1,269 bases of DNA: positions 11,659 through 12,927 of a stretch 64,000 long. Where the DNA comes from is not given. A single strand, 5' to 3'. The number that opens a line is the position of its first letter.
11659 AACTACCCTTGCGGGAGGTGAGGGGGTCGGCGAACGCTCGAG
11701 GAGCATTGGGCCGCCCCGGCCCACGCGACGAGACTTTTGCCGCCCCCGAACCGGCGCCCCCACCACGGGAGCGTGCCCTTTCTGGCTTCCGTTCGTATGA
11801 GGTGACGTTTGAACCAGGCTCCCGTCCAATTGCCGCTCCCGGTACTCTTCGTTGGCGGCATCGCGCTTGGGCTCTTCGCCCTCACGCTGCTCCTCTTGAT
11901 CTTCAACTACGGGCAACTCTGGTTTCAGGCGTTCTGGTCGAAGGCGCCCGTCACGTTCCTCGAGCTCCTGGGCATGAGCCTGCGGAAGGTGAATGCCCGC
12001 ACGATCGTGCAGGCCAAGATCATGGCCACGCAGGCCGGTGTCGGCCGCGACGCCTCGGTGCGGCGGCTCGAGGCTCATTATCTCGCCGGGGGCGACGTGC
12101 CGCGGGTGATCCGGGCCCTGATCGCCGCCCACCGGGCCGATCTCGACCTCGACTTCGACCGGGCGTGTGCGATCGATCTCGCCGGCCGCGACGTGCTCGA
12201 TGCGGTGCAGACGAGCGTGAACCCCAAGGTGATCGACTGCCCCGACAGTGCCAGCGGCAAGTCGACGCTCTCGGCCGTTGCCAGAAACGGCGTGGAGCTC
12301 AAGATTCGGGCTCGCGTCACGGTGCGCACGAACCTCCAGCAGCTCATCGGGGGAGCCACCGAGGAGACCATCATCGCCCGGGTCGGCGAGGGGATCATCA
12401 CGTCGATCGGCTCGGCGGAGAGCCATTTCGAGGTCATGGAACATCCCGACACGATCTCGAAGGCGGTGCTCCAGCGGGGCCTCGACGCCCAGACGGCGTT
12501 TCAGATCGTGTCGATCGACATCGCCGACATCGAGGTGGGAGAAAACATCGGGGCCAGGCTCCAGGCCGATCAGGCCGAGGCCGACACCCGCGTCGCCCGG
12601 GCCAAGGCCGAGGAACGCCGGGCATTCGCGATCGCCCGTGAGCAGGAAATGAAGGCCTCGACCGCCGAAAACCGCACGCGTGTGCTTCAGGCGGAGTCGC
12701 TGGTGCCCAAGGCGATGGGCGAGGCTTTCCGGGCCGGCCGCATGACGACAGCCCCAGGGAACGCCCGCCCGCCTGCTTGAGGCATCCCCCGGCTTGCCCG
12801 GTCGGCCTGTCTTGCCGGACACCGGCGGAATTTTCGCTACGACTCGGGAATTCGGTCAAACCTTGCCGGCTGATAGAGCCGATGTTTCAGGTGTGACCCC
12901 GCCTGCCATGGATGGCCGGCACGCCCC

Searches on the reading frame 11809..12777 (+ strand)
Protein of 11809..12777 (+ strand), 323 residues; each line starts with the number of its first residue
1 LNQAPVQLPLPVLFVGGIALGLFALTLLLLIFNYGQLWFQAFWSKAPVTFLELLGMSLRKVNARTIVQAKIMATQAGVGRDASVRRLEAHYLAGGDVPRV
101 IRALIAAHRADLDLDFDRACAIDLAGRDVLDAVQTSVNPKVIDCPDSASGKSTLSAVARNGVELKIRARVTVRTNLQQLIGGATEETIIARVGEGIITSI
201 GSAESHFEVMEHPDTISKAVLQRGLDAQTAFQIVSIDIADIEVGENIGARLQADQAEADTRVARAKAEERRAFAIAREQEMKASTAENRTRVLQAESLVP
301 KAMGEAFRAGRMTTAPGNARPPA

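Call 45: find_homologous_proteins(query=window:11809-12777:+, max_evalue=1e-40)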
Query window:11809-12777:+ (323 aa): 8000 proteins with E <= 1e-40 among 8000 candidates; the best 120 are listed.
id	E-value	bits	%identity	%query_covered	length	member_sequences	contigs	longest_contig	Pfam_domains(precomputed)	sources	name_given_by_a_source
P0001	1.4e-193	660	97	100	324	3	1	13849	PF12127.14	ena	-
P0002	1.8e-188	643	94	100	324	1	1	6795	PF12127.14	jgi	jgi:uncharacterized protein YqfA (UPF0365 family)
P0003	5.7e-188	641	94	100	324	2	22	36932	PF12127.14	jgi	jgi:uncharacterized protein YqfA (UPF0365 family)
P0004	6.5e-188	641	94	100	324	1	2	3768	PF12127.14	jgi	jgi:uncharacterized protein YqfA (UPF0365 family)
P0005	7.0e-188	641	94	100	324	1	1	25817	PF12127.14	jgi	jgi:uncharacterized protein YqfA (UPF0365 family)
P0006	1.1e-187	641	96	95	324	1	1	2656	PF12127.14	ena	-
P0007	2.5e-187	639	96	95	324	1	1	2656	PF12127.14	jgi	-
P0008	2.4e-186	636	93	99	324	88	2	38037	PF12127.14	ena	-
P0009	3.5e-183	626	91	100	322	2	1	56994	PF12127.14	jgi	-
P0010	5.6e-183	625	94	97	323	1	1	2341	PF12127.14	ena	-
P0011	5.6e-183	625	92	97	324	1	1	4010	PF12127.14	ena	-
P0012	5.7e-183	625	94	97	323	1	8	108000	PF12127.14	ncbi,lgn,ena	ncbi:MAG: flotillin-like protein FloA [Planctomycetia bacterium]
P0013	5.7e-183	625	94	97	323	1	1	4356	PF12127.14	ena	-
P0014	7.2e-183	625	94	97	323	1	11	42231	PF12127.14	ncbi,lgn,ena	-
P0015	9.2e-183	624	94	97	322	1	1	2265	PF12127.14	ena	-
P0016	1.0e-182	624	94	97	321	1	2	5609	PF12127.14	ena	-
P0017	1.0e-182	624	94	97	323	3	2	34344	PF12127.14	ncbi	-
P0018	1.1e-182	624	93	97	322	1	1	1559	PF12127.14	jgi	-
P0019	1.3e-182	624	93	97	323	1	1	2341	PF12127.14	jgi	jgi:uncharacterized protein YqfA (UPF0365 family)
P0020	1.3e-182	624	93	97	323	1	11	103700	PF12127.14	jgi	-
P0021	1.3e-182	624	96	88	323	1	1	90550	PF12127.14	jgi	jgi:uncharacterized protein YqfA (UPF0365 family)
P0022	1.7e-182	623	93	97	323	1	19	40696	PF12127.14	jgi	jgi:uncharacterized protein YqfA (UPF0365 family)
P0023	1.7e-182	623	91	99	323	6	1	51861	PF12127.14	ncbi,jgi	jgi:uncharacterized protein YqfA (UPF0365 family)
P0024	1.8e-182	623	95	96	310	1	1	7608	PF12127.14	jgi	jgi:uncharacterized protein YqfA (UPF0365 family)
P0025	2.0e-182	623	93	97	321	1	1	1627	PF12127.14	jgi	jgi:uncharacterized protein YqfA (UPF0365 family)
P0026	2.2e-182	623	93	97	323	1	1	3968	PF12127.14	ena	-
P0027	2.3e-182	623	93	97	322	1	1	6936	PF12127.14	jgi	-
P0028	2.3e-182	623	94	97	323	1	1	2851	PF12127.14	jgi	jgi:uncharacterized protein YqfA (UPF0365 family)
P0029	2.3e-182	623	93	97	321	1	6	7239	PF12127.14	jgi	jgi:hypothetical protein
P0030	2.4e-182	623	93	97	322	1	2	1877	PF12127.14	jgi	-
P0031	2.5e-182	623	95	97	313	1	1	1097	PF12127.14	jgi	jgi:uncharacterized protein YqfA (UPF0365 family)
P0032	2.9e-182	623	93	97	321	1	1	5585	PF12127.14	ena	-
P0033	3.8e-182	622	96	88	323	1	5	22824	PF12127.14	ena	-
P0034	3.9e-182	622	93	97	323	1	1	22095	PF12127.14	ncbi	-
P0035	4.2e-182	622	92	97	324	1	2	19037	PF12127.14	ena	-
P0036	4.7e-182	622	94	90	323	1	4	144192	PF12127.14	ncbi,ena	-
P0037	4.8e-182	622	94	96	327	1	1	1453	PF12127.14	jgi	jgi:uncharacterized protein YqfA (UPF0365 family)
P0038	5.2e-182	622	93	97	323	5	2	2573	PF12127.14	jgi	-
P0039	5.9e-182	622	96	87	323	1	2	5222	PF12127.14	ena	-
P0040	6.1e-182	622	93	97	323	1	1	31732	PF12127.14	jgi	jgi:uncharacterized protein YqfA (UPF0365 family)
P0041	8.8e-182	621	92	97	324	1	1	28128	PF12127.14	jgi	-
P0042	1.1e-181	621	94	90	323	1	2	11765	PF12127.14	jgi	jgi:uncharacterized protein YqfA (UPF0365 family)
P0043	1.3e-181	621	93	97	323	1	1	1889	PF12127.14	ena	-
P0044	1.4e-181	620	96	87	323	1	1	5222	PF12127.14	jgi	-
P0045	1.4e-181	620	96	88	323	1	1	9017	PF12127.14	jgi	jgi:uncharacterized protein YqfA (UPF0365 family)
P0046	1.5e-181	620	96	87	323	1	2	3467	PF12127.14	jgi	jgi:uncharacterized protein YqfA (UPF0365 family)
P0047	1.9e-181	620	95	95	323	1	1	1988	PF12127.14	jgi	-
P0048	1.9e-181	620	96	87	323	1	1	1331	PF12127.14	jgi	jgi:uncharacterized protein YqfA (UPF0365 family)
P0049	2.0e-181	620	96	87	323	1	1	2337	PF12127.14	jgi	jgi:uncharacterized protein YqfA (UPF0365 family)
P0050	9.3e-181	618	95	88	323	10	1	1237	PF12127.14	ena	-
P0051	1.5e-180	617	92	97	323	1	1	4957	PF12127.14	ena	-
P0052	1.9e-179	613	89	100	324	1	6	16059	PF12127.14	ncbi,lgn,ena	-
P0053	2.5e-179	613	92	97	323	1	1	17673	PF12127.14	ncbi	-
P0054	3.9e-179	612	89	100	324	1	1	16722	PF12127.14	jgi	-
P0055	5.8e-179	612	92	97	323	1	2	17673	PF12127.14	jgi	jgi:uncharacterized protein YqfA (UPF0365 family)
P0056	7.0e-179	612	91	98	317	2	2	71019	PF12127.14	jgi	-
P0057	1.1e-178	611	89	100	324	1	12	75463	PF12127.14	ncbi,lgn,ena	-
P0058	1.7e-178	610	92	97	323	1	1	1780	PF12127.14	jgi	jgi:uncharacterized protein YqfA (UPF0365 family)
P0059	2.0e-178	610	88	100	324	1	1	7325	PF12127.14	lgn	-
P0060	2.2e-178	610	89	100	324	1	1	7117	PF12127.14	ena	-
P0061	2.3e-178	610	89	100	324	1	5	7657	PF12127.14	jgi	-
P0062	3.8e-178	609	90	100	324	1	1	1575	PF12127.14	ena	-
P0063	4.1e-178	609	88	100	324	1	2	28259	PF12127.14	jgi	-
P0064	4.4e-178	609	89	100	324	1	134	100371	PF12127.14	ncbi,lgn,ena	-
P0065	4.6e-178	609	89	99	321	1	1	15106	PF12127.14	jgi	jgi:uncharacterized protein YqfA (UPF0365 family)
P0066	5.5e-178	609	89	99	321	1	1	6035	PF12127.14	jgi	jgi:uncharacterized protein YqfA (UPF0365 family)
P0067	6.6e-178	608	89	100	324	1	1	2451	PF12127.14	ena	-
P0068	9.1e-178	608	88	100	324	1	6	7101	PF12127.14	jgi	jgi:uncharacterized protein YqfA (UPF0365 family)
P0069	1.2e-177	608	94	91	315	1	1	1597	PF12127.14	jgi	jgi:uncharacterized protein YqfA (UPF0365 family)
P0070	1.3e-177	607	90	98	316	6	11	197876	PF12127.14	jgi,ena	jgi:uncharacterized protein YqfA (UPF0365 family)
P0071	1.5e-177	607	88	100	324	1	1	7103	PF12127.14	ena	-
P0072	1.8e-177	607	88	100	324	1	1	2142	PF12127.14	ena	-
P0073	2.6e-177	606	91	97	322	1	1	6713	PF12127.14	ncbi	-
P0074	2.8e-177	606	90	98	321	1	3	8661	PF12127.14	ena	-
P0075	3.2e-177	606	90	98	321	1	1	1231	PF12127.14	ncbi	-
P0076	3.5e-177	606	88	100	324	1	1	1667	PF12127.14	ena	-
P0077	6.4e-177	605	89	98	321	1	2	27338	PF12127.14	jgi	jgi:uncharacterized protein YqfA (UPF0365 family)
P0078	7.4e-177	605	89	98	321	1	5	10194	PF12127.14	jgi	jgi:uncharacterized protein YqfA (UPF0365 family)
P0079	1.0e-176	604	89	98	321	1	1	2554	PF12127.14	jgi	jgi:uncharacterized protein YqfA (UPF0365 family)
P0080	1.1e-176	604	89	98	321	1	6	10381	PF12127.14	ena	-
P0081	2.9e-176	603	89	98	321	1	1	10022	PF12127.14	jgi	jgi:uncharacterized protein YqfA (UPF0365 family)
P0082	3.1e-176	603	88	100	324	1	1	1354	PF12127.14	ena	-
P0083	6.8e-176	602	90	98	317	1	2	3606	PF12127.14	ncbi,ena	-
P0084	7.2e-176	602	89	98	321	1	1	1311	PF12127.14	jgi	jgi:uncharacterized protein YqfA (UPF0365 family)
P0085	1.0e-175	601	89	97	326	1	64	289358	PF12127.14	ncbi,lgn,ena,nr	ncbi:MAG: flotillin-like protein FloA [Planctomycetia bacterium]|nr:flotillin-like protein FloA [Pla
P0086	1.9e-175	600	89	97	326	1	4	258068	PF12127.14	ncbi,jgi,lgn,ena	ncbi:MAG: flotillin-like protein FloA [Planctomycetota bacterium]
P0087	2.6e-175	600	89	97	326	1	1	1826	PF12127.14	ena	-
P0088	3.2e-175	600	89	98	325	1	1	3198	PF12127.14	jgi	-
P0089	3.9e-175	599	89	98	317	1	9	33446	PF12127.14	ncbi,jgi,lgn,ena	jgi:uncharacterized protein YqfA (UPF0365 family)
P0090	7.3e-175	598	89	98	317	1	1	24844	PF12127.14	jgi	-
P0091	8.0e-175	598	89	98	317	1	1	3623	PF12127.14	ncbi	ncbi:MAG: flotillin-like protein FloA [Planctomycetota bacterium]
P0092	1.2e-174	598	89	97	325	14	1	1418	PF12127.14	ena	-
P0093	1.4e-174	598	89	97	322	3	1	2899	PF12127.14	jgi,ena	-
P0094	1.4e-174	597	89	97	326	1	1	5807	PF12127.14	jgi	-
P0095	1.6e-174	597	89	98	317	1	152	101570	PF12127.14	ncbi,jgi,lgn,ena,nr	ncbi:MAG: flotillin-like protein FloA [Planctomycetota bacterium]|jgi:uncharacterized protein YqfA (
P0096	2.2e-174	597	90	96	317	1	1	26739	PF12127.14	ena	-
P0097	6.8e-174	595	89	97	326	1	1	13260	PF12127.14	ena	-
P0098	9.4e-174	595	89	97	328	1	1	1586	PF12127.14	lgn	-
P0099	2.8e-173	593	89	96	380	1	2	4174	PF12127.14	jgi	jgi:uncharacterized protein YqfA (UPF0365 family)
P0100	3.6e-173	593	89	98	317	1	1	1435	PF12127.14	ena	-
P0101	3.8e-172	589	85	99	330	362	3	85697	PF12127.14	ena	-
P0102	5.0e-172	589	88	98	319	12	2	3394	PF12127.14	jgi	-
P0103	7.8e-172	588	88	98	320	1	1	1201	PF12127.14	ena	-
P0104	8.4e-172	588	89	97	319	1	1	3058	PF12127.14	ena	-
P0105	9.1e-172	588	89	97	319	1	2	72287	PF12127.14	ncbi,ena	-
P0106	9.3e-172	588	89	97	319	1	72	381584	PF12127.14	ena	-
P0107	9.5e-172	588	89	97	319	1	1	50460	PF12127.14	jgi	jgi:uncharacterized protein YqfA (UPF0365 family)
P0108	1.1e-171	588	88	97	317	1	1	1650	PF12127.14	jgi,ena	-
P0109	1.4e-171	588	88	97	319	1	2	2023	PF12127.14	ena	-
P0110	1.7e-171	587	88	97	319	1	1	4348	PF12127.14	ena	-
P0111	1.7e-171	587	88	97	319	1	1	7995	PF12127.14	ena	-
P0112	2.0e-171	587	88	97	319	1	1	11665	PF12127.14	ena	-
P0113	2.3e-171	587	88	97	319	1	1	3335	PF12127.14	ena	-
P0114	2.3e-171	587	88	97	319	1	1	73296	PF12127.14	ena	-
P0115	3.6e-171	586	88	97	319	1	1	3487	PF12127.14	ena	-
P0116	4.2e-171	586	88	97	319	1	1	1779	PF12127.14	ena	-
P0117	6.1e-171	586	87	97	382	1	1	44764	PF12127.14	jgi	jgi:uncharacterized protein YqfA (UPF0365 family)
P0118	8.6e-171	585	88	97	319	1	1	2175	PF12127.14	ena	-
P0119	9.0e-171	585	88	97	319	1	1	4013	PF12127.14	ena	-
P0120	9.4e-171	585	86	98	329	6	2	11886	PF12127.14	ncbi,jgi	jgi:uncharacterized protein YqfA (UPF0365 family)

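Call 46: find_encoding_contigs(protein=P0001, flank=2000, max_places=1)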
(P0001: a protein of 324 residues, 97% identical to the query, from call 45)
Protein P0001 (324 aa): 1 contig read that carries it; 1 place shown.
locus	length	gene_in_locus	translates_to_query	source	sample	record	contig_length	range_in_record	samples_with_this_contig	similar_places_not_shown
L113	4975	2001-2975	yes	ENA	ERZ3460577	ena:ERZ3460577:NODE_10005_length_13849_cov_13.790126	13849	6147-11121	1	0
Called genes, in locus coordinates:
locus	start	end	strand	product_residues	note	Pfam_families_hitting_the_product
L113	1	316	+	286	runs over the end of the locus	PF00149:Metallophos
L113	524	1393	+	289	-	PF00140:Sigma70_r1_2, PF04542:Sigma70_r2, PF04539:Sigma70_r3 (weak), PF04545:Sigma70_r4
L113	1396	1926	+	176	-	PF00156:Pribosyltran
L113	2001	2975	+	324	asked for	PF12127:FloA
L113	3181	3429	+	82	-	-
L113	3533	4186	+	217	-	PF01381:HTH_3 (weak), PF12844:HTH_19 (weak), PF13560:HTH_31, PF07883:Cupin_2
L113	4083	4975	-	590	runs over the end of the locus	PF00474:SSF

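Call 47: find_encoding_contigs(protein=P0003, flank=2000, max_places=1)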
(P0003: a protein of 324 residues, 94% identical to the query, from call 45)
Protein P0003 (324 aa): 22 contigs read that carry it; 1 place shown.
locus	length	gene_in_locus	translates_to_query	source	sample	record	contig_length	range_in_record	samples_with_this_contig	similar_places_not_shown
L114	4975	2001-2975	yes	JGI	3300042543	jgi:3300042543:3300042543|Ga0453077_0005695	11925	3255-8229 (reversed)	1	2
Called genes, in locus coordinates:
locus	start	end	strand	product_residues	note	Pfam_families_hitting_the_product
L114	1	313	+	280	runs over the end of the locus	PF00149:Metallophos, PF12850:Metallophos_2 (weak)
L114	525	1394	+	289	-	PF00140:Sigma70_r1_2, PF04542:Sigma70_r2, PF04539:Sigma70_r3 (weak), PF04545:Sigma70_r4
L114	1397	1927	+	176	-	PF00156:Pribosyltran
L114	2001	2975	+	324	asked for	PF12127:FloA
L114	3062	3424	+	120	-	-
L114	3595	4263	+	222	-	PF01381:HTH_3, PF12844:HTH_19, PF13443:HTH_26 (weak), PF13560:HTH_31, PF07883:Cupin_2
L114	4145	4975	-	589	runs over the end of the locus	PF00474:SSF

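Call 48: find_encoding_contigs(protein=P0012, flank=2000, max_places=1)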
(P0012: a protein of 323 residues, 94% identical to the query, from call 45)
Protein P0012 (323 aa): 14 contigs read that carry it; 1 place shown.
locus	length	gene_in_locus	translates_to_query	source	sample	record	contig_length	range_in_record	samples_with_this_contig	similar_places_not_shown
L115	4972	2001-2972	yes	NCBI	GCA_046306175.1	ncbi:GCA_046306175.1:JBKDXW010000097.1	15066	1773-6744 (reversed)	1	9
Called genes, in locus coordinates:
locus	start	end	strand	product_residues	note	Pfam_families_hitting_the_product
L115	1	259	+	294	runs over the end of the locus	PF00149:Metallophos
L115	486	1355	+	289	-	PF00140:Sigma70_r1_2, PF04542:Sigma70_r2, PF04539:Sigma70_r3 (weak), PF04545:Sigma70_r4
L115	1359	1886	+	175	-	PF00156:Pribosyltran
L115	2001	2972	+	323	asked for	PF12127:FloA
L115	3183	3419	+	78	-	-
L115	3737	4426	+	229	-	PF01381:HTH_3 (weak), PF13560:HTH_31, PF07883:Cupin_2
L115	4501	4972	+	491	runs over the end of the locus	PF01408:GFO_IDH_MocA, PF19051:GFO_IDH_MocA_C2 (faint)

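Call 49: find_encoding_contigs(protein=P0009, flank=2000, max_places=1)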
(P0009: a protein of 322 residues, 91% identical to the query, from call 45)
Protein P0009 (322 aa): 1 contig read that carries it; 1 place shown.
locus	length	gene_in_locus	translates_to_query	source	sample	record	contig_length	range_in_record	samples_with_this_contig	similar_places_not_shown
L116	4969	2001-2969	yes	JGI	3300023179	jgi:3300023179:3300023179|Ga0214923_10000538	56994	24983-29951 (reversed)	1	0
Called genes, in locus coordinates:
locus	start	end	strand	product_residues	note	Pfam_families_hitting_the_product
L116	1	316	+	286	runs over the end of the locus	PF00149:Metallophos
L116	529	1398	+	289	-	PF00140:Sigma70_r1_2, PF04542:Sigma70_r2, PF04539:Sigma70_r3 (weak), PF04545:Sigma70_r4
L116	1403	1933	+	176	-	PF00156:Pribosyltran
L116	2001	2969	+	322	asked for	PF12127:FloA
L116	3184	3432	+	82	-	-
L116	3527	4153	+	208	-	PF13560:HTH_31, PF01381:HTH_3 (weak), PF13443:HTH_26 (weak), PF07883:Cupin_2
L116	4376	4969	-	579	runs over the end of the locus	PF00474:SSF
